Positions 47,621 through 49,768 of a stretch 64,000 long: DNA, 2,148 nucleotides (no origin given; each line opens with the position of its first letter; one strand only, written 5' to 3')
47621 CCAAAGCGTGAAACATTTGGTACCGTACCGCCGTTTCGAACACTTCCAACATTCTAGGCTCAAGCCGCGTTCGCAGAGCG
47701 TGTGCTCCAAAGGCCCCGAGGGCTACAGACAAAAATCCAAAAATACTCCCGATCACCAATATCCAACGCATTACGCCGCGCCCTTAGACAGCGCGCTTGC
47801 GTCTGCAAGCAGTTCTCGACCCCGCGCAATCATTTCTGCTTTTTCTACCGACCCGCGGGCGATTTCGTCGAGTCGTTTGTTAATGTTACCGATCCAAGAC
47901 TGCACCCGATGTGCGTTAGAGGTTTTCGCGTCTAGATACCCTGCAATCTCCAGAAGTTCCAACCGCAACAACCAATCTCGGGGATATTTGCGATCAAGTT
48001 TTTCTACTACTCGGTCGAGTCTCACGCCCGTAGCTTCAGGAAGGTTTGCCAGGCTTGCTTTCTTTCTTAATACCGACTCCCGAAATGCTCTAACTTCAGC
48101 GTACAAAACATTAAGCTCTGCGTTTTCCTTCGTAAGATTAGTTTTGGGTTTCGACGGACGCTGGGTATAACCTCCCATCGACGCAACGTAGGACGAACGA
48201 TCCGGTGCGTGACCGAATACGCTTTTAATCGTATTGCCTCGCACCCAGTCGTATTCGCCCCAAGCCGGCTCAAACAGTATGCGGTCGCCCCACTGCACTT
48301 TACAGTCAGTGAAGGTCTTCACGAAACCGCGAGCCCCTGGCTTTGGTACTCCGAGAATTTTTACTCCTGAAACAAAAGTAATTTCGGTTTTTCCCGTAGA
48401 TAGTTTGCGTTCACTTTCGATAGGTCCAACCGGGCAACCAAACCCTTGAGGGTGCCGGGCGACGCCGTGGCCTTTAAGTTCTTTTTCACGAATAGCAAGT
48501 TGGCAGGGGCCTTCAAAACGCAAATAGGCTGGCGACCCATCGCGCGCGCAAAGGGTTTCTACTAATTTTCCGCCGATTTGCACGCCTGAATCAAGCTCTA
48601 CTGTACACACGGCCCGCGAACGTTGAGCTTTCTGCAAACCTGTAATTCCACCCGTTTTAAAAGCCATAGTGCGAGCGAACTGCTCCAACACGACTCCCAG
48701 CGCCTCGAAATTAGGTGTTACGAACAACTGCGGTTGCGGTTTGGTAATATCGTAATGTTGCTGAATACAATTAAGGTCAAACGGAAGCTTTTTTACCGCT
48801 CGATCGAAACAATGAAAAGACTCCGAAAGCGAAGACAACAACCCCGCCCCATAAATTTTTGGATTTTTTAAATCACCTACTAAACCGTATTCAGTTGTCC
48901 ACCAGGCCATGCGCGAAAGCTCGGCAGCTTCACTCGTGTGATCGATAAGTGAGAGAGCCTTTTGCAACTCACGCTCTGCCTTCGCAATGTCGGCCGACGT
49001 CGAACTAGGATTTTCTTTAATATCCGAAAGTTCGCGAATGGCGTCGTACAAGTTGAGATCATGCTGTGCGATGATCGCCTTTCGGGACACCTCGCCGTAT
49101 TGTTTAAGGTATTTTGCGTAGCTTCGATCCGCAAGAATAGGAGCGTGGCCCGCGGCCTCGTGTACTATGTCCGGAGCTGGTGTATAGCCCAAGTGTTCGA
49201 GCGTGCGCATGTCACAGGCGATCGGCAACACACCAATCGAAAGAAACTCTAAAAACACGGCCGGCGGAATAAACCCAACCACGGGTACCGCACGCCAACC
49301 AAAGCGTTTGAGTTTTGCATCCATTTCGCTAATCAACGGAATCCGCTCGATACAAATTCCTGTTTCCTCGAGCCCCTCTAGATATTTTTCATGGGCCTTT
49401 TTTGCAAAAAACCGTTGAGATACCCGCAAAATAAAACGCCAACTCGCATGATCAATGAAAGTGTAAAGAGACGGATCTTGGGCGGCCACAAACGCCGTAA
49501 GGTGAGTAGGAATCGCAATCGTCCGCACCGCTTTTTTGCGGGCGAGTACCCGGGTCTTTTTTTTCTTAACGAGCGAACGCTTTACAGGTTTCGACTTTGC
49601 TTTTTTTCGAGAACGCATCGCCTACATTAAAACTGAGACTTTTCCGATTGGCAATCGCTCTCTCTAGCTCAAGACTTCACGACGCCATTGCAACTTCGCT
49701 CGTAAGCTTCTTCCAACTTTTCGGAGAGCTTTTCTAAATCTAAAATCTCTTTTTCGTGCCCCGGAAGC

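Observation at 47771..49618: Phenylalanine-hydroxylase fold with a Lys-rich N-terminus and ~250-aa C-terminal extra domain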

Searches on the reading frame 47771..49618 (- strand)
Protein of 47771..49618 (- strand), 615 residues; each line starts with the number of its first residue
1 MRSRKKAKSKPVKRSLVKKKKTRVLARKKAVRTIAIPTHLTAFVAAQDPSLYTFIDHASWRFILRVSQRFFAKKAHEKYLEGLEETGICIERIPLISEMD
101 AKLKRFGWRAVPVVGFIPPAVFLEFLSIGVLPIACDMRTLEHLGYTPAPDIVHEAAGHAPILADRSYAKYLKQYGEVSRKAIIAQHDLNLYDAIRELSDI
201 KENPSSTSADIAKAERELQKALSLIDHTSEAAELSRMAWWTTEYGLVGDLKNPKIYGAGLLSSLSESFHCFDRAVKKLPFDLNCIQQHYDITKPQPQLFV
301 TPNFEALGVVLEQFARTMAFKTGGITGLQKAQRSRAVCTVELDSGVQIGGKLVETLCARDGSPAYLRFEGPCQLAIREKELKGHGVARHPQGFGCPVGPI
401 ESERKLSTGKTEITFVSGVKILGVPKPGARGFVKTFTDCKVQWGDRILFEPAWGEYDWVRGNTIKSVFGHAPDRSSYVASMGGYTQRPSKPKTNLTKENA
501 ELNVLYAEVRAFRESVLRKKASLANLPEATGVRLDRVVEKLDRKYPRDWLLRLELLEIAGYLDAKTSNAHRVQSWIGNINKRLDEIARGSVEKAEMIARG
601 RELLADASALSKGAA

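Call 3: search_protein_families(library=pfam, proteins=[window:47771-49618:-], max_evalue=1)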
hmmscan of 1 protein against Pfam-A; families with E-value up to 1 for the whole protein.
window:47771-49618:- (615 aa): 1 family
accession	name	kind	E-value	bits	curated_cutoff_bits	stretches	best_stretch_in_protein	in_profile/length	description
PF00351.26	Biopterin_H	-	2.5e-28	99.5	22.7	2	52-178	61-192/331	Biopterin-dependent aromatic amino acid hydroxylase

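Call 4: search_protein_families(library=ncbifam, proteins=[window:47771-49618:-], max_evalue=1)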
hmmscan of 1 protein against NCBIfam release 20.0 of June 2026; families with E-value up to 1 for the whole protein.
window:47771-49618:- (615 aa): 7 families
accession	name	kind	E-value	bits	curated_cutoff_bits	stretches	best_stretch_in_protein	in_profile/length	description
NF010657.0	PRK14056.1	equivalog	2.3e-183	611.3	346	1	33-605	4-575/580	aromatic amino acid hydroxylase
NF008877.0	PRK11913.1-2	equivalog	2.5e-53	180.8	247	1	33-318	8-249/264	phenylalanine 4-monooxygenase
TIGR01267.1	Phe4hydrox_mono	equivalog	1.7e-44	151.9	264.75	2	44-185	3-145/248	phenylalanine 4-monooxygenase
TIGR01269.1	Tyr_3_monoox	equivalog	1.7e-23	83.4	654.65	2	52-178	184-315/457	tyrosine 3-monooxygenase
TIGR01268.1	Phe4hydrox_tetr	equivalog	8.2e-23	80.8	704.8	2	232-318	303-390/436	phenylalanine 4-monooxygenase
TIGR01270.1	Trp_5_monoox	equivalog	2e-22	79.5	705.5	2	52-178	190-321/464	tryptophan 5-monooxygenase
NF010656.0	PRK14055.1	equivalog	1e-16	61.2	472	2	110-182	157-229/362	aromatic amino acid hydroxylase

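Call 5: search_solved_structures(query=window:47771-49618:-, max_evalue=1, show_alignments=2)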
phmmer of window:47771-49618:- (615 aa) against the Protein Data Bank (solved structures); distinct sequences matched with E-value up to 1: 48.
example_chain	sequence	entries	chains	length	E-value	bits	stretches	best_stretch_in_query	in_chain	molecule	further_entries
7vgm_A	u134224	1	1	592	2.4e-123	416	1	34-558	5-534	Phenylalanine-4-hydroxylase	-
4q3w_A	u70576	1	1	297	1.2e-31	113.2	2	41-181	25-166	Phenylalanine-4-hydroxylase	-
1ltu_A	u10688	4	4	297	3.1e-31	111.8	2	41-181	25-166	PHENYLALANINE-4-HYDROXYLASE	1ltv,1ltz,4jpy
3tcy_A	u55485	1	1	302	3.3e-31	111.7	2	41-181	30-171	Phenylalanine-4-hydroxylase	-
4etl_A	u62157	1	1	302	3.8e-31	111.5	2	41-181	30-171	Phenylalanine-4-hydroxylase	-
4q3z_A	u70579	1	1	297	4.3e-31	111.3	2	41-181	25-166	Phenylalanine-4-hydroxylase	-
4q3x_A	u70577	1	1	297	5.9e-31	110.9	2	41-181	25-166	Phenylalanine-4-hydroxylase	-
3tk2_A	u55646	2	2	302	6.3e-31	110.8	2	41-181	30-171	Phenylalanine-4-hydroxylase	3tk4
4q3y_A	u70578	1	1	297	8.2e-31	110.4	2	41-181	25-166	Phenylalanine-4-hydroxylase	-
4jpx_A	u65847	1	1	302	1.6e-30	109.4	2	41-181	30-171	Phenylalanine-4-hydroxylase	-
4esm_A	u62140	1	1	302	5.8e-30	107.6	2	41-181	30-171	Phenylalanine-4-hydroxylase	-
4bpt_A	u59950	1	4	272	4e-27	98.2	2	52-175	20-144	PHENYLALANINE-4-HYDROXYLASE (PAH) (PHE-4-MONOOXYGENASE)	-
2v28_A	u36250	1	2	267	1.7e-23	86.2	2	60-181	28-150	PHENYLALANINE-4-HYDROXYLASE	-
2v27_A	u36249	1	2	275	1.9e-23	86.1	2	60-181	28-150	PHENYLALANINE HYDROXYLASE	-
3e2t_A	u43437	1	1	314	4.4e-20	75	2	56-178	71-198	Tryptophan 5-hydroxylase 1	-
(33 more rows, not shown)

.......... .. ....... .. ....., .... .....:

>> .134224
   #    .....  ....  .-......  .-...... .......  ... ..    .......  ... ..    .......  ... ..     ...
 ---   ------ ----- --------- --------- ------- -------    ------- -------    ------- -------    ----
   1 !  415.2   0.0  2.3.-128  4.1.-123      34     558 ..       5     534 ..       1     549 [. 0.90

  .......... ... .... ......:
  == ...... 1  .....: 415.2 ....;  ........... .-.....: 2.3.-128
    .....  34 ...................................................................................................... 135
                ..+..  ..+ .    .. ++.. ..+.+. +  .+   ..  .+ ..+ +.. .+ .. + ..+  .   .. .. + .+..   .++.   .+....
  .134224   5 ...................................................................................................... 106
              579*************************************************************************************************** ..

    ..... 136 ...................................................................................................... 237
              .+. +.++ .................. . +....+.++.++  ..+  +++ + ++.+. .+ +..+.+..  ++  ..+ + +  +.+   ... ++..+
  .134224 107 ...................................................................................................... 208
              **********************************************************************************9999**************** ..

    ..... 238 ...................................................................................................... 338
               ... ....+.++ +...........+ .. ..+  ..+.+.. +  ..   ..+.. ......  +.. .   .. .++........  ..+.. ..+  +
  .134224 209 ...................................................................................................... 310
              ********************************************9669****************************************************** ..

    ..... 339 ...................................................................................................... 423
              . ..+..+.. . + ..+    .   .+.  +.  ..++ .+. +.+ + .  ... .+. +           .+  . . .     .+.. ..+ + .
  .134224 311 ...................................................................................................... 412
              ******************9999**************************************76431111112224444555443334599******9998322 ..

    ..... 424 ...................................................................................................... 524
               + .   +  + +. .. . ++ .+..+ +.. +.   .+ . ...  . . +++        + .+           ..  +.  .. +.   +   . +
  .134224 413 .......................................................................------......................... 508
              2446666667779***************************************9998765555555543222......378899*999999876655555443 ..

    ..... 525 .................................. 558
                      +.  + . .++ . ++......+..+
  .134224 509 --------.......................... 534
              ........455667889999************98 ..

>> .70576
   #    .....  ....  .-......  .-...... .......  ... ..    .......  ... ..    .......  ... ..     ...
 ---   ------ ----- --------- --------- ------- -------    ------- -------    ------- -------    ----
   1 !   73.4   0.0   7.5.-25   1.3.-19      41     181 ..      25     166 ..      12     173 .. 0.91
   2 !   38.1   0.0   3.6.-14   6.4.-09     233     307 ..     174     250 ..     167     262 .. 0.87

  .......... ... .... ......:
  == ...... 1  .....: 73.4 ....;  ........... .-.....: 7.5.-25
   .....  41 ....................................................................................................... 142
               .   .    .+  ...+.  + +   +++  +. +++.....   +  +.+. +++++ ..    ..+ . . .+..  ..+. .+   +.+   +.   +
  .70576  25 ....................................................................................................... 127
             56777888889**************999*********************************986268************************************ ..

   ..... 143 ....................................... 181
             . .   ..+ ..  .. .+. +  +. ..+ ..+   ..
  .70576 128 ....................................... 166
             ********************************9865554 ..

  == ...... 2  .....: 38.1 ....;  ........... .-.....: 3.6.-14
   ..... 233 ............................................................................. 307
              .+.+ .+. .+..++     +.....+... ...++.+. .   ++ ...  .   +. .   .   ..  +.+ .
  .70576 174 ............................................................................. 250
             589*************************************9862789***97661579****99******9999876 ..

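Call 7: find_homologous_proteins(query=window:47771-49618:-, max_evalue=0.00001)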
Query window:47771-49618:- (615 aa): 7999 proteins with E <= 0.00001 among 8000 candidates; the best 120 are listed.
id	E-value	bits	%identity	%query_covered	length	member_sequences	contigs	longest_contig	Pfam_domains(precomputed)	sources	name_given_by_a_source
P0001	2.0e-246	837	99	60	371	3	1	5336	PF00351.27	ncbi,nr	ncbi:MAG TPA: hypothetical protein PLH57_02365, partial [Oligoflexia bacterium]|nr:hypothetical prot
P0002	8.5e-226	769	57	96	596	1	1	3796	PF00351.27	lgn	-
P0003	5.7e-196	671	55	93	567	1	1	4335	PF00351.27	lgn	-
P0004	2.2e-195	669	55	92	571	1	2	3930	PF00351.27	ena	-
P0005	1.5e-194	666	53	93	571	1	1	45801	PF00351.27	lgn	-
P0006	1.5e-194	666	53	93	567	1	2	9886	PF00351.27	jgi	-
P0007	3.5e-194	665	53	94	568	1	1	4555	PF00351.27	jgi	jgi:phenylalanine-4-hydroxylase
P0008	7.5e-194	664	53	93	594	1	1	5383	PF00351.27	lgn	-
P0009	9.3e-194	663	54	93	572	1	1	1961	PF00351.27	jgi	jgi:phenylalanine-4-hydroxylase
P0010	1.4e-192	660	53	95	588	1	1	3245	PF00351.27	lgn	-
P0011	3.3e-192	658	54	93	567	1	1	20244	PF00351.27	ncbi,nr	ncbi:MAG: aromatic amino acid hydroxylase [Deltaproteobacteria bacterium]|nr:aromatic amino acid hyd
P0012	7.0e-192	657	53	93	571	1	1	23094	PF00351.27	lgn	-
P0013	2.9e-191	655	54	93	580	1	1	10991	PF00351.27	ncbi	-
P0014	5.2e-191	654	53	93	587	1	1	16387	PF00351.27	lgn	-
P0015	5.6e-191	654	53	94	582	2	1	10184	PF00351.27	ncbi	-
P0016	2.4e-190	652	53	93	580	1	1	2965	PF00351.27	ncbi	-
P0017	3.0e-190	652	54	92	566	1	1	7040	PF00351.27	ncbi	-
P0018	3.1e-190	652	52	92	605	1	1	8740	PF00351.27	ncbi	ncbi:MAG: aromatic amino acid hydroxylase [Bdellovibrionota bacterium]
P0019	3.5e-190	652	54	93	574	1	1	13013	PF00351.27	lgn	-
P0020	3.9e-190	651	53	93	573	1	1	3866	PF00351.27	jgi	jgi:phenylalanine-4-hydroxylase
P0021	4.4e-190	651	52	93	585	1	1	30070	PF00351.27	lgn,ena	-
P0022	7.0e-190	651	52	93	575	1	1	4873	PF00351.27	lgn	-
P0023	8.7e-190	650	53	91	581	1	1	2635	PF00351.27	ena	-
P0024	9.9e-190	650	53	93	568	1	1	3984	PF00351.27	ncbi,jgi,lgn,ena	jgi:phenylalanine-4-hydroxylase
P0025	1.0e-189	650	53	93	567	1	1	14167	PF00351.27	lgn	-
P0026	1.2e-189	650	52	93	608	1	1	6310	PF00351.27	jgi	jgi:phenylalanine-4-hydroxylase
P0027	1.6e-189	649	53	87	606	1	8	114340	PF00351.27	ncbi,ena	-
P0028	2.7e-189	649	55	93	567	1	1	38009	PF00351.27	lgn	-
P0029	5.2e-189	648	54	93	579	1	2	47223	PF00351.27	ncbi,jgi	jgi:phenylalanine-4-hydroxylase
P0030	5.5e-189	648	52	93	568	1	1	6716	PF00351.27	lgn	-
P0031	6.7e-189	647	54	93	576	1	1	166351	PF00351.27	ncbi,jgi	jgi:phenylalanine-4-hydroxylase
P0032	7.3e-189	647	52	94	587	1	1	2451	PF00351.27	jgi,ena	jgi:phenylalanine-4-hydroxylase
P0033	1.1e-188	647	53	93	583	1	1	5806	PF00351.27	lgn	-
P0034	1.4e-188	646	52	93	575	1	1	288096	PF00351.27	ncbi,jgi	jgi:phenylalanine-4-hydroxylase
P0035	1.9e-188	646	53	94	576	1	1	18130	PF00351.27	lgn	-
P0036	2.0e-188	646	53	93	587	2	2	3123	PF00351.27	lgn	-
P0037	2.2e-188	646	52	93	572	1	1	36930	PF00351.27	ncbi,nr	ncbi:MAG: aromatic amino acid hydroxylase [Bdellovibrio sp.]|nr:aromatic amino acid hydroxylase [Bde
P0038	2.5e-188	646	52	93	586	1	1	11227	PF00351.27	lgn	-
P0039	3.1e-188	645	52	93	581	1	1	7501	PF00351.27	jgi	jgi:phenylalanine-4-hydroxylase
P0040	3.2e-188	645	52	94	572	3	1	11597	PF00351.27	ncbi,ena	-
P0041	3.3e-188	645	54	92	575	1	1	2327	PF00351.27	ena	-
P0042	3.8e-188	645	52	93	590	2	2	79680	PF00351.27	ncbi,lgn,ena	-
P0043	9.8e-188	644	53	93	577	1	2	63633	PF00351.27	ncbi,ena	-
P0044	2.4e-187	642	51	93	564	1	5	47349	PF00351.27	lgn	-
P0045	3.1e-187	642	52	93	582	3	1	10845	PF00351.27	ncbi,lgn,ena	-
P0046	4.6e-187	641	53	96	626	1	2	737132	PF00351.27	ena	-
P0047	5.3e-187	641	52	93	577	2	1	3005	PF00351.27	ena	-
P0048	5.6e-187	641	52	94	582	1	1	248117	PF00351.27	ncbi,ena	-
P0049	6.5e-187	641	53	93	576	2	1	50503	PF00351.27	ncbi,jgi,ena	jgi:phenylalanine-4-hydroxylase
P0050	9.6e-187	640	54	93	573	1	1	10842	PF00351.27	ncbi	-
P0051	1.2e-186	640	51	94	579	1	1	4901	PF00351.27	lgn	-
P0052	1.4e-186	640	53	93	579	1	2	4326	PF00351.27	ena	-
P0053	2.4e-186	639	54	93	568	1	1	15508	PF00351.27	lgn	-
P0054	3.3e-186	639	53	93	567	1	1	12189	PF00351.27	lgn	-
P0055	3.7e-186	638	53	93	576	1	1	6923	PF00351.27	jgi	jgi:phenylalanine-4-hydroxylase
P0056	4.2e-186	638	51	93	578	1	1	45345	PF00351.27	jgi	-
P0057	1.1e-185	637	55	93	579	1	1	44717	PF00351.27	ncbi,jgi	ncbi:MAG: hypothetical protein RJB38_1631 [Pseudomonadota bacterium]|jgi:phenylalanine-4-hydroxylase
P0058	1.5e-185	636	53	93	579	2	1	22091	PF00351.27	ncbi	-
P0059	2.1e-185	636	53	94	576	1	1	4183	PF00351.27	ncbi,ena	-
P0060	2.5e-185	636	52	93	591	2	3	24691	PF00351.27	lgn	-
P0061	2.9e-185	635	53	93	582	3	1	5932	PF00351.27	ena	-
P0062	3.8e-185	635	53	93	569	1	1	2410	PF00351.27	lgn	-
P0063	5.9e-185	634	49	93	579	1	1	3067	PF00351.27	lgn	-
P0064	7.4e-185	634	52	93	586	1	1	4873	PF00351.27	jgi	jgi:phenylalanine-4-hydroxylase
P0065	1.0e-184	634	51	93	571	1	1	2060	PF00351.27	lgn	-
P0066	1.1e-184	634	50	93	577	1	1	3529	PF00351.27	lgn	-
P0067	1.2e-184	633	51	93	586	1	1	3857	PF00351.27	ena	-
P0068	1.4e-184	633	53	93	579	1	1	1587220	PF00351.27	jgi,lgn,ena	jgi:phenylalanine-4-hydroxylase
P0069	1.5e-184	633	52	93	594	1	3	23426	PF00351.27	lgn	-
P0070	1.7e-184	633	53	93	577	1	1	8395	PF00351.27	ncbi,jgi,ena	jgi:phenylalanine-4-hydroxylase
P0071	2.1e-184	633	52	93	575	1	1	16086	PF00351.27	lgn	-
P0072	3.0e-184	632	51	94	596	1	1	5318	PF00351.27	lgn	-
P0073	3.5e-184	632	52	93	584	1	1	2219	PF00351.27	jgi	-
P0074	3.7e-184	632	52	93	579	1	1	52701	PF00351.27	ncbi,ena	-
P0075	3.7e-184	632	53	93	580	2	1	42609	PF00351.27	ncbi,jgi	jgi:phenylalanine-4-hydroxylase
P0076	5.6e-184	631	52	93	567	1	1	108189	PF00351.27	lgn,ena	-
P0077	6.0e-184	631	51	93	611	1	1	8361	PF00351.27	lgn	-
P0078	6.2e-184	631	54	84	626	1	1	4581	PF00351.27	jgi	-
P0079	7.7e-184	631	52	93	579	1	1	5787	PF00351.27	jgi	jgi:phenylalanine-4-hydroxylase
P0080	7.8e-184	631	53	93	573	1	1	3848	PF00351.27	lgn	-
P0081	1.2e-183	630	53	93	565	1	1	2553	PF00351.27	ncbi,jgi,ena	jgi:phenylalanine-4-hydroxylase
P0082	1.3e-183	630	53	93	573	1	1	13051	PF00351.27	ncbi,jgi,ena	jgi:phenylalanine-4-hydroxylase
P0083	1.3e-183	630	52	93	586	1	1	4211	PF00351.27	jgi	jgi:phenylalanine-4-hydroxylase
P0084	1.3e-183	630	55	84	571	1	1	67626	PF00351.27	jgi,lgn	jgi:phenylalanine-4-hydroxylase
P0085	1.6e-183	630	52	94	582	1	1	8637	PF00351.27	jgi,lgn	-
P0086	2.1e-183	629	50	93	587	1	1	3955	PF00351.27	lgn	-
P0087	2.9e-183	629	51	93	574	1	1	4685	PF00351.27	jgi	jgi:phenylalanine-4-hydroxylase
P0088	3.7e-183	628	52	93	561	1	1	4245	PF00351.27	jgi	jgi:phenylalanine-4-hydroxylase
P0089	5.7e-183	628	51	93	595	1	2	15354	PF00351.27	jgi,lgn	jgi:phenylalanine-4-hydroxylase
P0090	8.8e-183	627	52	93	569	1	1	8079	PF00351.27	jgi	jgi:phenylalanine-4-hydroxylase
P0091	1.3e-182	627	52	93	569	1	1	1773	PF00351.27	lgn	-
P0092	1.4e-182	627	53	93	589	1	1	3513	PF00351.27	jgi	jgi:phenylalanine-4-hydroxylase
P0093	2.3e-182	626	50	93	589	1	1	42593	PF00351.27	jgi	jgi:phenylalanine-4-hydroxylase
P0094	2.4e-182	626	51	93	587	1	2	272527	PF00351.27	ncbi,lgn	ncbi:MAG: aromatic amino acid hydroxylase [Bacteriovoracia bacterium]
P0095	2.9e-182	625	53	93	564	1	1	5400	PF00351.27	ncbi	-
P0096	3.1e-182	625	51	93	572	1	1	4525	PF00351.27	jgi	jgi:phenylalanine-4-hydroxylase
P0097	3.3e-182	625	52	93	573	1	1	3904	PF00351.27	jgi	jgi:phenylalanine-4-hydroxylase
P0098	4.1e-182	625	52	93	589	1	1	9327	PF00351.27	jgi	jgi:phenylalanine-4-hydroxylase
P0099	7.1e-182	624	51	94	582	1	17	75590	PF00351.27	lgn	-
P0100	7.7e-182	624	52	93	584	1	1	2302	PF00351.27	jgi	jgi:phenylalanine-4-hydroxylase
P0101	7.7e-182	624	52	93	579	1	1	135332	PF00351.27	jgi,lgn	-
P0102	1.1e-181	624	50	93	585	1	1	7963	PF00351.27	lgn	-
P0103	1.2e-181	623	51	93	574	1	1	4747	PF00351.27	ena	-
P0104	1.9e-181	623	53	93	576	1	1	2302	PF00351.27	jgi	jgi:phenylalanine-4-hydroxylase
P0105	2.0e-181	623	51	93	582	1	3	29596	PF00351.27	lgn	-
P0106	2.2e-181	623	51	93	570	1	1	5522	PF00351.27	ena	-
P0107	2.3e-181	623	50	93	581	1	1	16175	PF00351.27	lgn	-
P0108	2.3e-181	622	51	93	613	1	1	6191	PF00351.27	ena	-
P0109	3.7e-181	622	52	93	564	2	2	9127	PF00351.27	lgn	-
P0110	4.3e-181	622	51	93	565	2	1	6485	PF00351.27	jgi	jgi:phenylalanine-4-hydroxylase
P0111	4.8e-181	621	50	93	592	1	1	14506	PF00351.27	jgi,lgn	-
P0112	5.2e-181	621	50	93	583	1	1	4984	PF00351.27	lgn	-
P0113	5.8e-181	621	50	93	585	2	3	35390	PF00351.27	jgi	jgi:phenylalanine-4-hydroxylase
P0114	6.1e-181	621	52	93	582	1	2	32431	PF00351.27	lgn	-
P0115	7.0e-181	621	50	94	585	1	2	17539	PF00351.27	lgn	-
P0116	8.1e-181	621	52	93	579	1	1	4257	PF00351.27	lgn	-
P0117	8.3e-181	621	53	93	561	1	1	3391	PF00351.27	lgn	-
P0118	8.5e-181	621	52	94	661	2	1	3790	PF00351.27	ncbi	-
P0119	9.2e-181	621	51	93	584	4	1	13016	PF00351.27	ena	-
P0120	1.0e-180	620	51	93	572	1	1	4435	PF00351.27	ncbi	ncbi:MAG: aromatic amino acid hydroxylase [Bdellovibrionia bacterium]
